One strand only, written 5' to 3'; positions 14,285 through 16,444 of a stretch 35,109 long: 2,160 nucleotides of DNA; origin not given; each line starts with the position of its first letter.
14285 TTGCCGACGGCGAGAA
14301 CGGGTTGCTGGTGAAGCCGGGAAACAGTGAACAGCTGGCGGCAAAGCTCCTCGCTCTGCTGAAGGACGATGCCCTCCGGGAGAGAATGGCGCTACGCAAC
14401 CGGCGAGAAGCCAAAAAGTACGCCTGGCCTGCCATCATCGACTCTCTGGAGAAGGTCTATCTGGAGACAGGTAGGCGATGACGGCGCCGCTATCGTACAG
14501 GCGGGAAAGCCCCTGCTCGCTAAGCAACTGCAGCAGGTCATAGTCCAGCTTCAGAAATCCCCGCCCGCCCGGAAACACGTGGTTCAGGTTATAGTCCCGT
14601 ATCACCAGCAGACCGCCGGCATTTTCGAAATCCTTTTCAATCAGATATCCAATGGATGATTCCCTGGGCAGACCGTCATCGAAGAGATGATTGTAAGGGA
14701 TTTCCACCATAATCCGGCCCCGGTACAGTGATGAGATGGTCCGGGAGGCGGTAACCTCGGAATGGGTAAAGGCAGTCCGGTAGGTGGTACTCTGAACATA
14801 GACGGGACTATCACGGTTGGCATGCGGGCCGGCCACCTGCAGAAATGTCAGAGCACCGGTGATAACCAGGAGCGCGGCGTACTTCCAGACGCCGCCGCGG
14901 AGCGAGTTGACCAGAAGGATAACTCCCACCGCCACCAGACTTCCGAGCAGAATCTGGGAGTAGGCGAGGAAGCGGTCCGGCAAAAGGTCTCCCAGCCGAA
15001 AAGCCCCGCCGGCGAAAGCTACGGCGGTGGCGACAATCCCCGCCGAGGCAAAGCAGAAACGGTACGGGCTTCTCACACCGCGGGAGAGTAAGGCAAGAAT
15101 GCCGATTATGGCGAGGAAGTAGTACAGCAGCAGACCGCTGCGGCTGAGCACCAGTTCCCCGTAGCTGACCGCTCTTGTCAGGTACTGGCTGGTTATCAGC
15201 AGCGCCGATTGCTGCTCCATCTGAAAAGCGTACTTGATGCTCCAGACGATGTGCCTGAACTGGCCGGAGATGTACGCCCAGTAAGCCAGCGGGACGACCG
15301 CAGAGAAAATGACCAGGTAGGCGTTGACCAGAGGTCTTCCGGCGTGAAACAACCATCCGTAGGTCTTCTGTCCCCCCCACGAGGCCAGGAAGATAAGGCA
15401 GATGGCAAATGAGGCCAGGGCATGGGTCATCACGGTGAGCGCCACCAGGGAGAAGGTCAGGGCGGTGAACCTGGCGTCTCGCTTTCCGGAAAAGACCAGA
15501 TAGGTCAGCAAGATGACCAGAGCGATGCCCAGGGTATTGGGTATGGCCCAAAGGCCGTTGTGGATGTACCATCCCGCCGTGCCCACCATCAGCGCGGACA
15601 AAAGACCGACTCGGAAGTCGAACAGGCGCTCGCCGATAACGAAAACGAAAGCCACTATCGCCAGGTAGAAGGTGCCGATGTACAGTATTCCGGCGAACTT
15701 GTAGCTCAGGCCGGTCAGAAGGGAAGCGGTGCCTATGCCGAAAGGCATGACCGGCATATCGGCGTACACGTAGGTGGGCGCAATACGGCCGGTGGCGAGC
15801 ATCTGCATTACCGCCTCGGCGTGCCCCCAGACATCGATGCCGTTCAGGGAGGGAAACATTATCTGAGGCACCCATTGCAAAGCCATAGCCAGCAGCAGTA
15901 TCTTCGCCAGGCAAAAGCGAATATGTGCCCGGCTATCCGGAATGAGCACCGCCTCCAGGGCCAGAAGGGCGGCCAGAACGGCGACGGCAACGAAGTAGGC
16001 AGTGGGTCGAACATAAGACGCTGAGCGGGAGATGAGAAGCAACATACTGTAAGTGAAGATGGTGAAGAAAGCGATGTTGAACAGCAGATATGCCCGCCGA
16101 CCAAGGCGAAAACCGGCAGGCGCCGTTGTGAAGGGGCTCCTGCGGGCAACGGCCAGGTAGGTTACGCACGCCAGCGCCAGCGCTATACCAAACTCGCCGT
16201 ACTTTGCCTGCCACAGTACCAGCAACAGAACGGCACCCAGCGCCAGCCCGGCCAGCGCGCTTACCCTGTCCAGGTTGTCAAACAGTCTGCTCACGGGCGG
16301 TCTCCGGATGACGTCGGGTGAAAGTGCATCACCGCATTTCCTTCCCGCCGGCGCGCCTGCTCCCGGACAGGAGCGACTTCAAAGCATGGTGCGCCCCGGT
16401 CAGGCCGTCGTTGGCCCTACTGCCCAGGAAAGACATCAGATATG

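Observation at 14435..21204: Two paralogous polytopic membrane proteins share collinear motifs, including an ID-x-W-x-H loop motif (GT-C-like candidates)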

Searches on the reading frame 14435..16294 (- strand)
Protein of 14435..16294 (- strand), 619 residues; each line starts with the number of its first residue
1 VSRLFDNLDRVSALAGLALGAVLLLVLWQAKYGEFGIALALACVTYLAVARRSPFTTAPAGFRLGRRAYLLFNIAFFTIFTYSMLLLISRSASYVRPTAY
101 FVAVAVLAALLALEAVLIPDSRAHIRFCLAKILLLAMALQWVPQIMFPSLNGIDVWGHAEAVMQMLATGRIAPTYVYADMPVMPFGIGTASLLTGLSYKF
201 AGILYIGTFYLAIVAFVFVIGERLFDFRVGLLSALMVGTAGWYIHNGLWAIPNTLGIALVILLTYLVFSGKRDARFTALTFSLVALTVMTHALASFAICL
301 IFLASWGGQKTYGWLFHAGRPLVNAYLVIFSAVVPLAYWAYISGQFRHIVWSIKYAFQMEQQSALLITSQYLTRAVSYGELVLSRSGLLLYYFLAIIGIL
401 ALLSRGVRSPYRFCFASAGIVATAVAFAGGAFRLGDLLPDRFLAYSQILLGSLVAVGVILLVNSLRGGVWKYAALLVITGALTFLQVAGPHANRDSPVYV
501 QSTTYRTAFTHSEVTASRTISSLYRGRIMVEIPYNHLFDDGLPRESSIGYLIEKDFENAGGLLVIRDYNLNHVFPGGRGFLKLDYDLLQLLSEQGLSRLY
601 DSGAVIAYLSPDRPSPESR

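Call 4: search_protein_families(library=pfam, proteins=[window:14435-16294:-], max_evalue=10)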
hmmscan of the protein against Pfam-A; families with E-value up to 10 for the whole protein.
window:14435-16294:- (619 aa): 1 family
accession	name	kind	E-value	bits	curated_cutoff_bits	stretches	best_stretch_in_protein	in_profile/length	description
PF25799.1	prePAAR_I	-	2.2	9.1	25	1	3-23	6-26/57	Class I prePAAR effector Rhs1 motif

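Call 5: search_protein_families(library=ncbifam, proteins=[window:14435-16294:-], max_evalue=10)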
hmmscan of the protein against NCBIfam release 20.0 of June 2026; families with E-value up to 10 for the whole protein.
window:14435-16294:- (619 aa): 1 family
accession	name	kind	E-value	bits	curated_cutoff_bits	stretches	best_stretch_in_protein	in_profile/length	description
NF033891.1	surf_exc_IncI1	exception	0.21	11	100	1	63-116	12-66/210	plasmid IncI1-type surface exclusion protein ExcA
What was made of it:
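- Neither protein matches a glycosyltransferase family by sequence (calls 4, 5).
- Tried and rejected: Direct Pfam and NCBIfam scans of A and B: no relevant hit even at E up to 10 (calls 4, 5).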

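Call 12: find_homologous_proteins(query=window:14435-16294:-, max_evalue=0.001)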
Query window:14435-16294:- (619 aa): 9 proteins with E <= 0.001 among 8000 candidates.
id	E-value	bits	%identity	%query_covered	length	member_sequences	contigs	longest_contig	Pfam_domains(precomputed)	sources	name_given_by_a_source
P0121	0.0e+0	1342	100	100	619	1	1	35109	-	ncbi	-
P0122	7.9e-171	588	46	100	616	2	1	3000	-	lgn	-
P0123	1.1e-169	584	47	100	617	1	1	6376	-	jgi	-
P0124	4.5e-165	569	45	100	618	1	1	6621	-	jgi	-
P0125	1.7e-158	547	45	98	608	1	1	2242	-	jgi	jgi:hypothetical protein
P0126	2.5e-158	547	45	95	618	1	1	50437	-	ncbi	ncbi:hypothetical protein ACFLYF_01980 [Chloroflexota bacterium]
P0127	8.0e-152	525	44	98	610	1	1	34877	-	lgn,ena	-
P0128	1.6e-148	514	43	98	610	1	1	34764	-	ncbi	ncbi:ArnT family glycosyltransferase [Chloroflexota bacterium]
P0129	1.3e-50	191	28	94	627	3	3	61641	-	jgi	-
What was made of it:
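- NCBI names one A homologue 'ArnT family glycosyltransferase' (call 12).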

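Call 17: search_solved_structures(query=A2, max_evalue=10, show_alignments=3)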
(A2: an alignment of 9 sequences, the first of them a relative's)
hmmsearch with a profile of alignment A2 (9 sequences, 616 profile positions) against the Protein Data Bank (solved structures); distinct sequences matched with E-value up to 10: 0.

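Call 25: search_protein_representatives(alignment_id=A2)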
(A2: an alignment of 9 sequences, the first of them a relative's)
Query: 9 sequences, 616 profile positions. Proteins with E-value up to 0.001 (for the whole library): 1966; up to 1e-10: 1469; up to 1e-30: 812. The best 150 are listed.
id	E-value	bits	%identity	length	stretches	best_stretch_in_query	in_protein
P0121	2.3e-274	928.0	-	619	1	1-616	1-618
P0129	2.3e-235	799.2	-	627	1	1-612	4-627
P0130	3.2e-193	660.0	-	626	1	1-610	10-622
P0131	1.6e-174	598.2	-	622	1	1-608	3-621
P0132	3.6e-159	547.5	-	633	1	2-609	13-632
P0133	3.7e-149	514.4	-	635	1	3-612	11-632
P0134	1.2e-147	509.5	-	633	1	6-607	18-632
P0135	6.5e-144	497.1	-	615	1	9-611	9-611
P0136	1.3e-142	492.8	-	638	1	3-608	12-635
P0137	1.6e-138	479.3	-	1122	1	2-608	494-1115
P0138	6.1e-138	477.4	-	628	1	2-612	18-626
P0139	1.0e-137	476.6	-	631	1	3-608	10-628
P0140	2.6e-137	475.3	-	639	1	3-608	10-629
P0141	3.6e-137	474.8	-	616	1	4-606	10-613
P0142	6.4e-137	474.0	-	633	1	6-608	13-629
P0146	2.2e-132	459.0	-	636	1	3-609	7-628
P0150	6.2e-127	441.0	-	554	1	71-608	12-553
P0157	4.0e-123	428.4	-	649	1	8-609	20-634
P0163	3.3e-119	415.5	-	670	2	3-338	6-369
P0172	7.6e-113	394.5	-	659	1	3-609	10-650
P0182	5.1e-108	378.5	-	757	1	1-608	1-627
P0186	1.0e-106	374.2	-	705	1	7-607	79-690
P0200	4.1e-101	355.7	-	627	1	6-608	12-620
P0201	8.1e-101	354.8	-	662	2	3-538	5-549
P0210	7.2e-98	345.0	-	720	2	7-538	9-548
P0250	2.4e-90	320.1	-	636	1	2-607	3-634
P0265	3.9e-87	309.6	-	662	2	6-319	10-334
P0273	2.4e-86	306.9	-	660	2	6-358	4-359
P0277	3.9e-86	306.2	-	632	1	7-570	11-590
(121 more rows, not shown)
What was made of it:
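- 14435..16294 (-): Protein A, 619 aa. Predicted 15-TM GT-C fold glycosyltransferase with an extracytoplasmic C-terminal domain. The family has 1966 50%-identity representatives, all about 620 aa (call 25).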

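Call 37: find_encoding_contigs(protein=P0126, flank=8000, max_places=2)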
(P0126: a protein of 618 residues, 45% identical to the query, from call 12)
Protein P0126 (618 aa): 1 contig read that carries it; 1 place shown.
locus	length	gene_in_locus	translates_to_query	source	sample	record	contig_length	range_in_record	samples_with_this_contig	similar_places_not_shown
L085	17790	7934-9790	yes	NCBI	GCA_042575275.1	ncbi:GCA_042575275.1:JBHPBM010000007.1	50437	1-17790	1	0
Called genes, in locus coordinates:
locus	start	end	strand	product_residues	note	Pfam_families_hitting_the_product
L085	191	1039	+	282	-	PF03141:Methyltransf_29, PF13489:Methyltransf_23, PF02353:CMAS (weak), PF08241:Methyltransf_11, PF08242:Methyltransf_12, PF13649:Methyltransf_25, PF13847:Methyltransf_31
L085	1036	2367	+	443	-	PF13439:Glyco_transf_4 (weak), PF13579:Glyco_trans_4_4 (weak), PF00534:Glycos_transf_1, PF13692:Glyco_trans_1_4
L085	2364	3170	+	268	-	PF01209:Ubie_methyltran (weak), PF13489:Methyltransf_23, PF13649:Methyltransf_25, PF13847:Methyltransf_31, PF08241:Methyltransf_11, PF08242:Methyltransf_12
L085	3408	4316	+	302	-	PF01522:Polysacc_deac_1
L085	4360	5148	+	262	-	PF05724:TPMT, PF01209:Ubie_methyltran (weak), PF13489:Methyltransf_23, PF13847:Methyltransf_31, PF08241:Methyltransf_11, PF08242:Methyltransf_12, PF13649:Methyltransf_25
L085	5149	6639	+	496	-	PF01943:Polysacc_synt, PF13440:Polysacc_synt_3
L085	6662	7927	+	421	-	PF13439:Glyco_transf_4, PF13579:Glyco_trans_4_4, PF13692:Glyco_trans_1_4 (weak)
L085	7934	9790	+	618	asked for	-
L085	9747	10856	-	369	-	PF13439:Glyco_transf_4, PF13477:Glyco_trans_4_2, PF13579:Glyco_trans_4_4, PF20706:GT4-conflict, PF00534:Glycos_transf_1, PF13692:Glyco_trans_1_4, PF13524:Glyco_trans_1_2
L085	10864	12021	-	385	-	PF00534:Glycos_transf_1, PF13692:Glyco_trans_1_4, PF13524:Glyco_trans_1_2 (weak)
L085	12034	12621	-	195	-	PF13489:Methyltransf_23, PF07021:MetW, PF13847:Methyltransf_31 (weak), PF08241:Methyltransf_11, PF08242:Methyltransf_12, PF13649:Methyltransf_25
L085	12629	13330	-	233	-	PF00534:Glycos_transf_1, PF20706:GT4-conflict (weak), PF13692:Glyco_trans_1_4, PF13524:Glyco_trans_1_2 (weak)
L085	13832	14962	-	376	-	PF13477:Glyco_trans_4_2 (weak), PF13439:Glyco_transf_4, PF13579:Glyco_trans_4_4, PF20706:GT4-conflict (weak), PF00534:Glycos_transf_1, PF13692:Glyco_trans_1_4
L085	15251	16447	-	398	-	PF00534:Glycos_transf_1, PF13692:Glyco_trans_1_4, PF13524:Glyco_trans_1_2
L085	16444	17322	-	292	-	PF00535:Glycos_transf_2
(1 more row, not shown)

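Call 38: find_encoding_contigs(protein=P0129, flank=8000, max_places=2)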
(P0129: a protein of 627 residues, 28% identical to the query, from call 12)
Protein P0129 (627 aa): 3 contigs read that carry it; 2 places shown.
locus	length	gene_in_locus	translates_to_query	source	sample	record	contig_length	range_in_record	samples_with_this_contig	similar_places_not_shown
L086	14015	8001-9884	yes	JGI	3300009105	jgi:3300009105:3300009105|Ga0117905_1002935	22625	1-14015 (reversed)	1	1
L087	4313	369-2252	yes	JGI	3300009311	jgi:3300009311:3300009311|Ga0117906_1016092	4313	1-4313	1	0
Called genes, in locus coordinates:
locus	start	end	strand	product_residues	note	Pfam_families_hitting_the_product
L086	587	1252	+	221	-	PF01048:PNP_UDP_1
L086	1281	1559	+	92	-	PF01527:HTH_Tnp_1, PF13518:HTH_28 (weak)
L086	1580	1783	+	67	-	-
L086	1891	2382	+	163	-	PF00665:rve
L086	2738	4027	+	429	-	PF03721:UDPG_MGDP_dh_N, PF00984:UDPG_MGDP_dh, PF03720:UDPG_MGDP_dh_C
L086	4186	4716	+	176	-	PF14602:Hexapep_2 (faint), PF25084:LbH_EIF2B (weak), PF25087:GMPPB_C, PF00132:Hexapep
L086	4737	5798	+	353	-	PF01041:DegT_DnrJ_EryC1, PF01212:Beta_elim_lyase, PF00155:Aminotran_1_2 (weak), PF01053:Cys_Met_Meta_PP (weak)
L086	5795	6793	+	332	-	PF01408:GFO_IDH_MocA, PF22725:GFO_IDH_MocA_C3, PF02894:GFO_IDH_MocA_C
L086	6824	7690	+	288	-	PF13489:Methyltransf_23, PF08241:Methyltransf_11, PF08242:Methyltransf_12, PF13649:Methyltransf_25 (weak)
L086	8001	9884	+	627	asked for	-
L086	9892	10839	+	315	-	PF01522:Polysacc_deac_1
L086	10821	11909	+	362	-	PF13527:Acetyltransf_9, PF00583:Acetyltransf_1 (faint)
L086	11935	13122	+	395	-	PF13439:Glyco_transf_4, PF13579:Glyco_trans_4_4, PF00534:Glycos_transf_1, PF13692:Glyco_trans_1_4, PF13524:Glyco_trans_1_2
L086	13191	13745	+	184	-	PF00881:Nitroreductase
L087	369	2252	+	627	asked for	-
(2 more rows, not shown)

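Call 40: predict_structure(alignment_id=A4)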
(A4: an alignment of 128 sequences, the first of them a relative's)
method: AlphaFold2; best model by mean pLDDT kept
length: 619 residues; sequences in the alignment: 128
mean_pLDDT: 93.8   pTM: 0.94
mean pLDDT of the five models: 93.8, 93.0, 92.9, 92.9, 92.2
residues with pLDDT >= 90: 535; 70-90: 66; 50-70: 14; < 50: 4
segments of 3 or more residues with pLDDT < 50: none
pLDDT, mean of each block of 10 residues (from residue 1): 95 98 94 96 97 85 94 98 98 95 98 97 98 98 97 94 97 92 97 98 98 98 97 99 97 98 96 94 97 95 97 92 93 94 84 67 69 92 96 98 96 98 92 80 97 98 95 98 98 92 94 98 96 94 93 93 97 88 96 97 97 61
secondary structure, 60 per line:
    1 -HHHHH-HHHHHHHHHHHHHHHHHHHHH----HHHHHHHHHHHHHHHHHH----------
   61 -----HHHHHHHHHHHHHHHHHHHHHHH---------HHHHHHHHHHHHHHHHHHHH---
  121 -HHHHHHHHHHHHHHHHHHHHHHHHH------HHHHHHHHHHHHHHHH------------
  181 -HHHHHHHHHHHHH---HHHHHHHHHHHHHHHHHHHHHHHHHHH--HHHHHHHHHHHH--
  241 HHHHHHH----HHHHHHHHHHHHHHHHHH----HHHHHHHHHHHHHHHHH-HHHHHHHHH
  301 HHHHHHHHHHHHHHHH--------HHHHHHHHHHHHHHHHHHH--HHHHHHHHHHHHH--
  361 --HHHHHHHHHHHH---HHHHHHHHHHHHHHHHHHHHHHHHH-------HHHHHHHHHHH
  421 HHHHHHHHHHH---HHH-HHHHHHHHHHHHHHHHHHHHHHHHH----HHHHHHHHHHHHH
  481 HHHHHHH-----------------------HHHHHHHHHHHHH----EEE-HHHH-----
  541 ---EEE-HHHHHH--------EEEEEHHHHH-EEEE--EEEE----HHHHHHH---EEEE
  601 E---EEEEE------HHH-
elements in order: H2-6 H8-28 H33-50 H66-88 H98-117 H122-146 H153-168 H182-194 H198-224 H227-238 H241-247 H252-269 H274-290 H292-316 H325-343 H346-358 H363-374 H378-402 H410-431 H439-463 H468-487 H511-523 E528-530 H532-535 E544-546 H548-553 E562-566 H567-571 E573-576 E579-582 H587-593 E597-601 E605-609
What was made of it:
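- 14435..16294 (-): AlphaFold pLDDT 93.8 (call 40).
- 15932..16294 (-): N-terminal extension of A (aa 1-121, four TM helices), absent from B. It carries the family-conserved D9 and the Y94-x-R96-P97 motif (nt 16004-16015). Helices 8-28, 33-50, 66-88 and 98-117 (call 40).
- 14438..14833 (-): C-terminal soluble alpha/beta domain of A (aa 488-619), predicted extracytoplasmic, with conserved D495 and E513. Secondary structure (call 40).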

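Call 43: fold_search(model_id=the predicted structure, library=pdb)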
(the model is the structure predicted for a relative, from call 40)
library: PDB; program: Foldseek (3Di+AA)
matches with E <= 10: 617; with E <= 0.001: 21
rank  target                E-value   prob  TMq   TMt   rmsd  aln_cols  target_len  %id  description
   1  8if8_C                1.9e-06  1.00  0.40  0.41  16.4       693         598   13  Arabinosyltransferase AftA (released 2023-05-31)
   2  7oci_F                2.0e-06  1.00  0.45  0.44  11.9       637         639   11  Cryo-EM structure of yeast Ost6p containing oligosaccharyltransferase complex (released 2022-02-16)
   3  8if8_B                4.2e-06  1.00  0.39  0.39  16.2       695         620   14  Arabinosyltransferase AftA (released 2023-05-31)
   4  8b6l_I                5.4e-06  1.00  0.47  0.43  16.0       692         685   10  Subtomogram average of the human Sec61-TRAP-OSTA-translocon (released 2022-12-07)
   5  8pn9_A                7.6e-06  1.00  0.47  0.45  13.1       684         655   10  Structure of human oligosaccharyltransferase OST-A complex bound to NGI-1 (released 2024-05-08)
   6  9n9j_I                1.1e-05  1.00  0.45  0.41  14.0       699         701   11  Structure of a GRP94 folding intermediate engaged with a CCDC134- and FKBP11-bound secretory translocon (released 2025-11-19)
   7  5f15                  1.8e-05  1.00  0.35  0.39  13.1       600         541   10  Crystal Structure of ArnT from Cupriavidus metallidurans bound to Undecaprenyl phosphate (released 2016-02-17)
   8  6gxc_A                1.9e-05  1.00  0.47  0.42   6.4       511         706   12  Bacterial oligosaccharyltransferase PglB in complex with an inhibitory peptide and a reactive lipid-linked oligosaccha (released 2018-11-14)
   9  6s7o_A                1.9e-05  1.00  0.47  0.44  11.1       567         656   13  Cryo-EM structure of human oligosaccharyltransferase complex OST-A (released 2019-12-18)
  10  8age_A                2.4e-05  1.00  0.44  0.42  11.6       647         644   11  Structure of yeast oligosaccharylransferase complex with acceptor peptide bound (released 2022-12-07)
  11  3wak                  3.5e-05  1.00  0.44  0.33  13.5       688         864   11  Crystal structure of the Archaeoglobus fulgidus oligosaccharyltransferase (O29867_ARCFU) in the apo form (released 2013-10-30)
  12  5ezm                  4.4e-05  1.00  0.34  0.38  14.4       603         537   12  Crystal Structure of ArnT from Cupriavidus metallidurans in the apo state (released 2016-02-17)
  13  6ftg_5                6.2e-05  1.00  0.47  0.45  12.5       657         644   12  Subtomogram average of OST-containing ribosome-translocon complexes from canine rough microsomal membranes (released 2018-03-21)
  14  3rce_A                6.4e-05  1.00  0.45  0.41  12.7       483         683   14  Bacterial oligosaccharyltransferase PglB (released 2011-06-15)
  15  8agc_A                6.4e-05  1.00  0.44  0.40  10.3       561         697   12  Structure of yeast oligosaccharylransferase complex with lipid-linked oligosaccharide and non-acceptor peptide bound (released 2022-12-07)
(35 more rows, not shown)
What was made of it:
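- Weak Foldseek hits to BetP and other transporters exist for A (call 43).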

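Call 48: search_protein_families(library=pfam, alignment_id=A5, max_evalue=0.1)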
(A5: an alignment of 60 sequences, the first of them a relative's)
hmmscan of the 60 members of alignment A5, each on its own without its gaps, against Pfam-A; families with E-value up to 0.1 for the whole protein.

A. member 1, P0121 (619 aa): 0 families

B. families by the number of members that match (of 60 scanned): 6 families
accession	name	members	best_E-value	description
PF13231.12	PMT_2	11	2.5e-07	Dolichyl-phosphate-mannose-protein mannosyltransferase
PF01943.22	Polysacc_synt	1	9.8e-07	Polysaccharide biosynthesis protein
PF20176.3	DUF6541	1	6.1e-06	Family of unknown function (DUF6541)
PF10131.15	PTPS_related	1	0.0018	6-pyruvoyl-tetrahydropterin synthase related domain; membrane protein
PF16954.10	HRG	1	0.0027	Haem-transporter, endosomal/lysosomal, haem-responsive gene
PF11119.13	DUF2633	1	0.0033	Protein of unknown function (DUF2633)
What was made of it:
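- Closest known: ArnT / PMT_2-type GT-C enzymes. Same: 11 of 60 A-family members hit PMT_2 weakly (call 48).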
